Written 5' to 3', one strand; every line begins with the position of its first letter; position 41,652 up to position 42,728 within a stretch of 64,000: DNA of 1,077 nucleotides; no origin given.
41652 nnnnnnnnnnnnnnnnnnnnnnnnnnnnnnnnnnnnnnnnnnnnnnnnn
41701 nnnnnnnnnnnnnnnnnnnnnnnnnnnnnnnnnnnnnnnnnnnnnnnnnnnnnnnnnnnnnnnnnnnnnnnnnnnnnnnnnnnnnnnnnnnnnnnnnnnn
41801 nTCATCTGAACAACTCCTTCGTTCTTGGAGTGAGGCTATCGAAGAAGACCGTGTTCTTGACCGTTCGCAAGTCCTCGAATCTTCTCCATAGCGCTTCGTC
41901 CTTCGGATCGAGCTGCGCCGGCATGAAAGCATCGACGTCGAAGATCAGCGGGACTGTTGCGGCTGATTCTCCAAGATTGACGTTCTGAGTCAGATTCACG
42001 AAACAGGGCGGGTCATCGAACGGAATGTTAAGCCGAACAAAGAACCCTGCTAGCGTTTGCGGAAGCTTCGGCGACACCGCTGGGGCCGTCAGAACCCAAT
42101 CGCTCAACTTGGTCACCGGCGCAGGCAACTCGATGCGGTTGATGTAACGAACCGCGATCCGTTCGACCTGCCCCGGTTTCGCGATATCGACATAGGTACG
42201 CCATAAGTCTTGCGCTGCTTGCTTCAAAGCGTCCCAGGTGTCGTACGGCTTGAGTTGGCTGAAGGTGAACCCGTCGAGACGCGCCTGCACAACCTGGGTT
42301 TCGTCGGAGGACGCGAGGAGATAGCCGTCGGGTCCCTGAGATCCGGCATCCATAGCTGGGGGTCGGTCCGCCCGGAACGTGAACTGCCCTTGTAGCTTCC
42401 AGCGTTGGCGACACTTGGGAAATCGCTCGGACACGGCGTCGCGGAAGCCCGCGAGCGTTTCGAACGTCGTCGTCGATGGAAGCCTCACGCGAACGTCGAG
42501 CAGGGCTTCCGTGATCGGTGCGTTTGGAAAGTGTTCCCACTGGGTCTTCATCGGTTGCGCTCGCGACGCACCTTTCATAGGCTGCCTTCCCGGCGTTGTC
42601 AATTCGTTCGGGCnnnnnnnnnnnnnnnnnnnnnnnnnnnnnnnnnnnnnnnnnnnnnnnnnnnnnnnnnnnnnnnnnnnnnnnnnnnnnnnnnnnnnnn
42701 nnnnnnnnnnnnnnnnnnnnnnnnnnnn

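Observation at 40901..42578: Translationally coupled three-gene cassette of uncharacterised proteins: candidate undescribed defence or toxin-antitoxin-like system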

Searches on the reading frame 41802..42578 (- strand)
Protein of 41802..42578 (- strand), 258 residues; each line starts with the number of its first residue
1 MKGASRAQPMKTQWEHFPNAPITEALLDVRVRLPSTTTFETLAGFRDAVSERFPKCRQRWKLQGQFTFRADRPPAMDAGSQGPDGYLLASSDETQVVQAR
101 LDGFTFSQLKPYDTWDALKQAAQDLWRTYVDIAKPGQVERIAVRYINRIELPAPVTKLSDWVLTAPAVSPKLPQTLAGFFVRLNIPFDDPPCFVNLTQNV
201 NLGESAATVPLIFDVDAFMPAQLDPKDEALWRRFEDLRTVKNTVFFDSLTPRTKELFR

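Call 4: search_protein_families(library=pfam, proteins=[window:41802-42578:-], max_evalue=1)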
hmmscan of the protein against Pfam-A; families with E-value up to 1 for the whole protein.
window:41802-42578:- (258 aa): 2 families
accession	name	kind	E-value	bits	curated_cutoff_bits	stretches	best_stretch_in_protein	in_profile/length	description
PF07095.16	IgaA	-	0.085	11.3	25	1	66-128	555-617/702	Intracellular growth attenuator protein IgaA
PF14496.11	NEL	-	0.12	12.1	24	0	8-73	11-77/223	C-terminal novel E3 ligase, LRR-interacting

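Call 5: search_protein_families(library=ncbifam, proteins=[window:41802-42578:-], max_evalue=1)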
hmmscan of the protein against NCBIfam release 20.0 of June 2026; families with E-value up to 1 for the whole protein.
window:41802-42578:- (258 aa): 2 families
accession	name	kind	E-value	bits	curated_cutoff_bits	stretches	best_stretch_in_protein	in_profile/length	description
TIGR04255.1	sporadTIGR04255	subfamily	1.4e-40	139.7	30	1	17-257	2-251/252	TIGR04255 family protein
TIGR02465.1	chlorocat_1_2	equivalog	0.03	13.5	359.25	1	20-90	111-177/246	chlorocatechol 1,2-dioxygenase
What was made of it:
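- On NCBIfam TIGR04255: 139.7 bits against a cut-off of 30, covering profile positions 2-251 of 252 (call 5).
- Checked: A matches TIGR04255 (1.4e-40, call 5).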

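Call 6: search_protein_families(library=padloc, proteins=[window:41802-42578:-], max_evalue=1)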
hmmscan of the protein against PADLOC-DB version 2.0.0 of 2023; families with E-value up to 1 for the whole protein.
window:41802-42578:- (258 aa): 0 families

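Call 11: search_solved_structures(query=window:41802-42578:-, max_evalue=10)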
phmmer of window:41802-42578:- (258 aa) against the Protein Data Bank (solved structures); distinct sequences matched with E-value up to 10: 3.
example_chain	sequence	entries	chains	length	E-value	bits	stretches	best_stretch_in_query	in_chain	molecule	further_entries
5gle_A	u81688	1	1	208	0.59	12.6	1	155-255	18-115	Ischorismate lyase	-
5gle_B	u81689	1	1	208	0.59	12.6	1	155-255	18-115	Ischorismate lyase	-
5xo0_A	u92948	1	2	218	0.62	12.5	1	155-255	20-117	Ischorismate lyase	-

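Call 38: find_homologous_proteins(query=window:41802-42578:-)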
Query window:41802-42578:- (258 aa): 685 proteins with E <= 0.001 among 1955 candidates; the best 120 are listed.
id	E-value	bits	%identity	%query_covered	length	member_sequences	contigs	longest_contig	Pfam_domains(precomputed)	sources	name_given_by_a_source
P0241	8.7e-157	538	91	100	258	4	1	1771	-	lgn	-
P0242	2.6e-93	330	57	96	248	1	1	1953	-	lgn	-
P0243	2.8e-90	320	57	95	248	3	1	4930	-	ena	-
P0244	1.2e-89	318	54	95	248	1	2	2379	-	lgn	-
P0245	1.4e-89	318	56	95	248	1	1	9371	-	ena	-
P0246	1.2e-88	315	57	95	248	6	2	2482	-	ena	-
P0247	4.1e-87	310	56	95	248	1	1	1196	-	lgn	-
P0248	4.8e-87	310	54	95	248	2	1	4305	-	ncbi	-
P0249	1.2e-86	308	55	95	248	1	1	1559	-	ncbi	-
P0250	3.0e-86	307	55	95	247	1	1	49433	-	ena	-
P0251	9.7e-86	305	56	95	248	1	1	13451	-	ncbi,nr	ncbi:MAG: TIGR04255 family protein [bacterium]|nr:TIGR04255 family protein [bacterium]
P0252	5.8e-85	303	53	95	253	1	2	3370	-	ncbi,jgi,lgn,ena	-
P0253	8.1e-85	302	54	95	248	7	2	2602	-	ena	-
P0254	1.0e-84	302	54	96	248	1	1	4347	-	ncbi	-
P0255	1.9e-84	301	53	96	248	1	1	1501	-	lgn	-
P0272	4.9e-71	257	50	94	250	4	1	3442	-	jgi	jgi:uncharacterized protein (TIGR04255 family)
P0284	7.4e-70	253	48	94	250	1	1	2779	-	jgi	jgi:uncharacterized protein (TIGR04255 family)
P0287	9.4e-70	253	49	94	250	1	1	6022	-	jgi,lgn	jgi:uncharacterized protein (TIGR04255 family)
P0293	3.0e-69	251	49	94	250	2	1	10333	-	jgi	jgi:uncharacterized protein (TIGR04255 family)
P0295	5.0e-69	250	48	94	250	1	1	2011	-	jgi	jgi:uncharacterized protein (TIGR04255 family)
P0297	7.5e-69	250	48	94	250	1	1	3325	-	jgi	jgi:uncharacterized protein (TIGR04255 family)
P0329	5.0e-67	244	48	94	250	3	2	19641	-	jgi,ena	jgi:uncharacterized protein (TIGR04255 family)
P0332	7.1e-67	243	48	94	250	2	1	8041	-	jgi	jgi:uncharacterized protein (TIGR04255 family)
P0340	2.6e-66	242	45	93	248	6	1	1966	-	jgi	jgi:uncharacterized protein (TIGR04255 family)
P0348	2.9e-65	238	46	94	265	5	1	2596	-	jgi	jgi:uncharacterized protein (TIGR04255 family)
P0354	6.3e-65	237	46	97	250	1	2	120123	-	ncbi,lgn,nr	ncbi:MAG: TIGR04255 family protein [Nitrospirae bacterium]|nr:TIGR04255 family protein [Nitrospirota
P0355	8.4e-65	237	47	96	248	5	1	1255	-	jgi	jgi:uncharacterized protein (TIGR04255 family)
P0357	1.3e-64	236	46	93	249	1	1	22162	-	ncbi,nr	ncbi:TIGR04255 family protein [Nitrospira defluvii]|nr:TIGR04255 family protein [Nitrospira defluvii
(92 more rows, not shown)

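Call 44: search_protein_families(library=phrogs, proteins=[window:41802-42578:-], max_evalue=0.1)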
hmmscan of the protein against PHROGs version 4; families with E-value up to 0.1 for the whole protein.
window:41802-42578:- (258 aa): 1 family
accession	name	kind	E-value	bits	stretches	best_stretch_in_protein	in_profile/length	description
phrog_11927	-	unknown function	0.067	14.1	0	113-128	39-54/70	-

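Call 46: predict_structure(alignment_id=A3)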
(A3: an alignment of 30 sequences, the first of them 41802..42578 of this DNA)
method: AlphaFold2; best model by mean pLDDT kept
length: 258 residues; sequences in the alignment: 30
mean_pLDDT: 89.9   pTM: 0.84
mean pLDDT of the five models: 89.9, 88.1, 86.8, 86.3, 86.1
residues with pLDDT >= 90: 182; 70-90: 54; 50-70: 19; < 50: 3
segments of 3 or more residues with pLDDT < 50: 1-3
pLDDT, mean of each block of 10 residues (from residue 1): 53 77 91 97 98 97 87 84 95 97 95 85 98 98 95 88 79 73 95 96 84 96 96 97 95 94
secondary structure, 60 per line:
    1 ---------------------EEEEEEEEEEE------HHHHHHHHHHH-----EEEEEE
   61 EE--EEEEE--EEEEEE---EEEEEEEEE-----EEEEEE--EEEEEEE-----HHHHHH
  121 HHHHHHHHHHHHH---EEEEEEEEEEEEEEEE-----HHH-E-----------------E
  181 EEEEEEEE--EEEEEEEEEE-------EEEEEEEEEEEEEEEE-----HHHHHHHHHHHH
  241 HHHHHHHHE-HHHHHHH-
elements in order: E22-32 H39-49 E55-62 E65-69 E72-77 E81-89 E95-100 E103-109 H115-133 E137-152 E180-188 E191-200 E208-223 H229-248 H251-257
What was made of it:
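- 41802..42578 (-): Gene A: TIGR04255-family protein, 258 aa (249 aa if it starts at ATG 42551). Predicted duplicated beta-alpha-beta(n)-alpha TBP-like fold. Optional first gene of the module. The AF2 model has pLDDT 89.9 (call 46).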

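Call 49: fold_search(model_id=the predicted structure, library=pdb)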
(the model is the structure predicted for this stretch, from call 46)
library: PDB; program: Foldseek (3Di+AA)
matches with E <= 10: 1224; with E <= 0.001: 9
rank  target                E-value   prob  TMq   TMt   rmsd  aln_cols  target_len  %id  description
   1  1tbp_A                7.9e-05  1.00  0.26  0.35  11.7       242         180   11  CRYSTAL STRUCTURE OF YEAST TATA-BINDING PROTEIN AND MODEL FOR INTERACTION WITH DNA (released 1994-01-31)
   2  6bm7_F                1.7e-04  0.99  0.27  0.25  18.1       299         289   10  Crystal structure of Trypanosoma brucei AdoMetDC/prozyme heterodimer in complex with pyrimidineamine inhibitor UTSAM56 (released 2018-01-03)
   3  4rod_B                5.0e-04  1.00  0.29  0.39  11.1       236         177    9  Human TFIIB-related factor 2 (Brf2) and TBP bound to TRNAU1 promoter (released 2015-12-30)
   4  9k3b_U                5.2e-04  1.00  0.30  0.40  11.3       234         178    7  Human RNA Polymerase III de novo transcribing complex 10 overall (TC10-overall) (released 2025-04-16)
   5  8ffz_H                5.5e-04  0.99  0.27  0.22  11.2       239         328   12  TFIIIA-TFIIIC-Brf1-TBP complex bound to 5S rRNA gene (released 2023-06-21)
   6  3eik_B                7.6e-04  0.99  0.28  0.37  11.4       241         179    8  double stranded DNA binding protein (released 2009-09-22)
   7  3oci_A                9.0e-04  0.99  0.28  0.37  11.4       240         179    8  Crystal structure of TBP (TATA box binding protein) (released 2011-07-13)
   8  3eik_A                1.0e-03  0.99  0.29  0.39  11.2       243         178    8  double stranded DNA binding protein (released 2009-09-22)
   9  1ytb_A                1.0e-03  0.99  0.29  0.39  11.1       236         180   12  CRYSTAL STRUCTURE OF A YEAST TBP/TATA-BOX COMPLEX (released 1995-01-26)
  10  3oci_B                1.1e-03  0.99  0.30  0.39  11.1       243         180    8  Crystal structure of TBP (TATA box binding protein) (released 2011-07-13)
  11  6e16                  1.2e-03  0.99  0.28  0.31  11.4       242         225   10  Ternary structure of c-Myc-TBP-TAF1 (released 2019-10-02)
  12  8iue_U                1.2e-03  0.99  0.27  0.36  10.8       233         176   11  RNA polymerase III pre-initiation complex melting complex 1 (released 2023-05-24)
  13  4roc_B                1.4e-03  0.99  0.31  0.41  11.2       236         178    9  Human TFIIB-related factor 2 (Brf2) and TBP bound to U6#2 promoter (released 2015-12-30)
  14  6e24                  2.0e-03  0.99  0.27  0.31  11.4       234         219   11  Ternary structure of c-Myc-TBP-TAF1 (released 2019-10-02)
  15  4pn0_A                1.3e-02  0.08  0.11  0.11  21.4       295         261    7  Structure of S. pombe Pct1 RNA triphosphatase (released 2014-11-12)
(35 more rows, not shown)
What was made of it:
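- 41802..42578 (-): The best Foldseek PDB hits are TBP (E 7.9e-5, prob 1.0, TM 0.26-0.41), AdoMetDC and helix-grip proteins (call 49).
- On TAC (toxin-antitoxin-chaperone) systems: Its fold is TBP-like (calls 46, 49).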

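Call 50: search_dna_similar(query=window:41802-42578:-, collection=plasmids, mode=protein, max_rows=30, max_evalue=0.001)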
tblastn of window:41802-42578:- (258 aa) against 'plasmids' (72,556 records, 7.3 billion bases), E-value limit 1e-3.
Records with a match: 3; places in all: 3; records where one place covers at least 80% of the query: 3.
Best place of each record, by identity: <60% 3.
By first word of the organism name: Crinalium 1; Vibrio 1; Thermus 1.
By predicted mobility (MOB-suite, as given by PLSDB): non-mobilizable 2; mobilizable 1.
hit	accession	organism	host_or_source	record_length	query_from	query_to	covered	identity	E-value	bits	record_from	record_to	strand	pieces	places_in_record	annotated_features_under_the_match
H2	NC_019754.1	Crinalium epipsammum PCC 9333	-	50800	14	258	95%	34.5%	4e-47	174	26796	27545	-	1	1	TIGR04255 family protein | hypothetical protein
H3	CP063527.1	Vibrio parahaemolyticus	mixed culture,Estuary water environment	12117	15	258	95%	27.1%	2e-15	82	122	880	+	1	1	TIGR04255 family protein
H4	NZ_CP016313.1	Thermus brockianus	whole organism,environmental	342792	17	257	93%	26.4%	1e-13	77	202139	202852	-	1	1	TIGR04255 family protein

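Call 57: get_annotated_region(hit=H2, flank=4000)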
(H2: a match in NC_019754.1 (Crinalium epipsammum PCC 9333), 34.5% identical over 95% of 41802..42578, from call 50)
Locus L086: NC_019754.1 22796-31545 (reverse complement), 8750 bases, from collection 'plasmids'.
description: Crinalium epipsammum PCC 9333 plasmid pCRI9333.03, complete sequence
organism: Crinalium epipsammum PCC 9333 (NCBI taxid 1173022)
taxonomy: Bacteria; Cyanobacteriota; Cyanophyceae; Gomontiellales; Gomontiellaceae; Crinalium; Crinalium epipsammum; Crinalium epipsammum PCC 9333
host: -; source: -; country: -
typing (MOB-suite, as given by PLSDB): mobilizable; relaxase MOBP
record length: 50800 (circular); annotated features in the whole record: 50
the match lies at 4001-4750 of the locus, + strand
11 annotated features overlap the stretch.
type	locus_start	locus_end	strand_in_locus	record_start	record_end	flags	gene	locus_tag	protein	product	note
CDS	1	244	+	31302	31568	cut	-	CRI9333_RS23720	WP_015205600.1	hypothetical protein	-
CDS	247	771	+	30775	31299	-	-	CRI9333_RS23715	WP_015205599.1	HNH endonuclease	-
CDS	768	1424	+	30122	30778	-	-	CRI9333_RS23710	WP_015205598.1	hypothetical protein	-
CDS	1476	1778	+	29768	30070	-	-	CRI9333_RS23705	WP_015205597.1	hypothetical protein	-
CDS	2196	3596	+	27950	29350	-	-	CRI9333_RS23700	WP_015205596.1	hypothetical protein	-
CDS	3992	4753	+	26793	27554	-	-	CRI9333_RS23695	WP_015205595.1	TIGR04255 family protein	-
CDS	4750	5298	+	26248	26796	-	-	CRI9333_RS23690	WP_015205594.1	hypothetical protein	-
CDS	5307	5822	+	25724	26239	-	-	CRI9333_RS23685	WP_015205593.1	hypothetical protein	-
CDS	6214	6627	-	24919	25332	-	-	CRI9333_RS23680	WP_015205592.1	hypothetical protein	-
CDS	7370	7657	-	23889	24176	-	-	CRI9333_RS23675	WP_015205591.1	ParB N-terminal domain-containing protein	-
CDS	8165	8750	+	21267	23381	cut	-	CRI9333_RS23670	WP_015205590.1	class I SAM-dependent DNA methyltransferase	-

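Call 58: get_annotated_region(hit=H3, flank=4000)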
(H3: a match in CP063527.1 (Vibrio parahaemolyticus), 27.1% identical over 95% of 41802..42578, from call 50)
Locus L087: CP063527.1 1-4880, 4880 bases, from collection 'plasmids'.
description: Vibrio parahaemolyticus strain BTXS2 plasmid unnamed, complete sequence
organism: Vibrio parahaemolyticus (NCBI taxid 670)
taxonomy: Bacteria; Pseudomonadota; Gammaproteobacteria; Vibrionales; Vibrionaceae; Vibrio; Vibrio parahaemolyticus
host: -; source: mixed culture,Estuary water environment; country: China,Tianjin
typing (MOB-suite, as given by PLSDB): non-mobilizable
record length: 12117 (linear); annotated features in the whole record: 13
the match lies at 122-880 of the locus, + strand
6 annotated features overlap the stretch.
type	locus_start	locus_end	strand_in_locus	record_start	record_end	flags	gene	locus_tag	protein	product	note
CDS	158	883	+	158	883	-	-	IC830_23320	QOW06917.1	TIGR04255 family protein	-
CDS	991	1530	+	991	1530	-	-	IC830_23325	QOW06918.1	hypothetical protein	-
CDS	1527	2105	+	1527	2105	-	-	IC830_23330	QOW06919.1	zeta toxin family protein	-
CDS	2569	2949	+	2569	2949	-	-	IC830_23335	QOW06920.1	cupin domain-containing protein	-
CDS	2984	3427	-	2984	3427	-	-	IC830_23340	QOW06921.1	hypothetical protein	-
CDS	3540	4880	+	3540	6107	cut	-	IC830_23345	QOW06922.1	hypothetical protein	-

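Call 59: get_annotated_region(hit=H4, flank=4000)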
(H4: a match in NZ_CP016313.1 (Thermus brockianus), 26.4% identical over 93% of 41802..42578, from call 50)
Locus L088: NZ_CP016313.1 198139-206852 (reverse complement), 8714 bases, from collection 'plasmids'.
description: Thermus brockianus strain GE-1 plasmid pTB1, complete sequence
organism: Thermus brockianus (NCBI taxid 56956)
taxonomy: Bacteria; Deinococcota; Deinococci; Thermales; Thermaceae; Thermus; Thermus brockianus
host: -; source: whole organism,environmental; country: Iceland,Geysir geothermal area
typing (MOB-suite, as given by PLSDB): non-mobilizable; replicon rep_cluster_1052
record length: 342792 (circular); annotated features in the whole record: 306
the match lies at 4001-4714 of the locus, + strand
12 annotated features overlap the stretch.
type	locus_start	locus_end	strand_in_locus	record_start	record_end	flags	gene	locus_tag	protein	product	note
CDS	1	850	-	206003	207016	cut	-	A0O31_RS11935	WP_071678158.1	hypothetical protein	-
CDS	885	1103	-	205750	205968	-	-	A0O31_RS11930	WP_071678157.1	hypothetical protein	-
CDS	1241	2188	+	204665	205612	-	-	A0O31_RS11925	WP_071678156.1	DNA methylase N-4/N-6 domain-containing protein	-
CDS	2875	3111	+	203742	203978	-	-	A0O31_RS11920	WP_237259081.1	CopG family transcriptional regulator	-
CDS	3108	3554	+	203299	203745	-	-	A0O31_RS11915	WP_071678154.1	type II toxin-antitoxin system VapC family toxin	-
CDS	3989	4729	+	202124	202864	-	-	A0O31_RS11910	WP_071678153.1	TIGR04255 family protein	-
CDS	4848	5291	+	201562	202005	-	-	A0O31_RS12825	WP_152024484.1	hypothetical protein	-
CDS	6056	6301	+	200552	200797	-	-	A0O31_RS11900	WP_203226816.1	hypothetical protein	-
CDS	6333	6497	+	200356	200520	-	-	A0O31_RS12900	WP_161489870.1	hypothetical protein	-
CDS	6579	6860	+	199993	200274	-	-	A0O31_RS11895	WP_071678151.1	SWIM zinc finger family protein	-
CDS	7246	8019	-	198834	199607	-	cas6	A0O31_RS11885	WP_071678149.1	CRISPR-associated endoribonuclease Cas6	GO:0043571 - maintenance of CRISPR repeat elements [Evidence IEA]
CDS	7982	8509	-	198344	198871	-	-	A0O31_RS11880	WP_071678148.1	hypothetical protein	-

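Call 60: search_protein_families(library=pfam, proteins=[L087:991-1530:+, L087:1527-2105:+, L086:4750-5298:+, L086:5307-5822:+, L088:4848-5291:+, L086:3992-4753:+, L087:158-883:+], max_evalue=0.01)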
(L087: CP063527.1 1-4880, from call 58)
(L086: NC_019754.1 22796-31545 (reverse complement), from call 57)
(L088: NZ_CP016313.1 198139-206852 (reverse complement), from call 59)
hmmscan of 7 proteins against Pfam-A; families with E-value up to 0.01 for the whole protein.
L087:991-1530:+ (179 aa): 0 families

L087:1527-2105:+ (192 aa): 4 families
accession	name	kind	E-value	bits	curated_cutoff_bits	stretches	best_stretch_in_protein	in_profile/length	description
PF13671.12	AAA_33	-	1.7e-12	48.3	27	1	7-130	3-134/143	AAA domain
PF06414.18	Zeta_toxin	-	3.1e-12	46.8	22.3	1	2-136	15-166/199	Zeta toxin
PF13555.12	AAA_29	-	0.0015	18.7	27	1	7-24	26-43/61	P-loop containing region of AAA domain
PF01121.26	CoaE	-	0.0022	18.2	27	1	10-88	7-83/180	Dephospho-CoA kinase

L086:4750-5298:+ (182 aa): 1 family
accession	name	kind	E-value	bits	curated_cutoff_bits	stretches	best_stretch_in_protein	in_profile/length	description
PF11099.14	M11L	-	0.0021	18.8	26.9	1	108-150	50-94/160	Apoptosis regulator M11L like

L086:5307-5822:+ (171 aa): 0 families

L088:4848-5291:+ (147 aa): 0 families

L086:3992-4753:+ (253 aa): 0 families

L087:158-883:+ (241 aa): 0 families
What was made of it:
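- The A family also heads a cassette ending in a zeta toxin (calls 58, 60).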
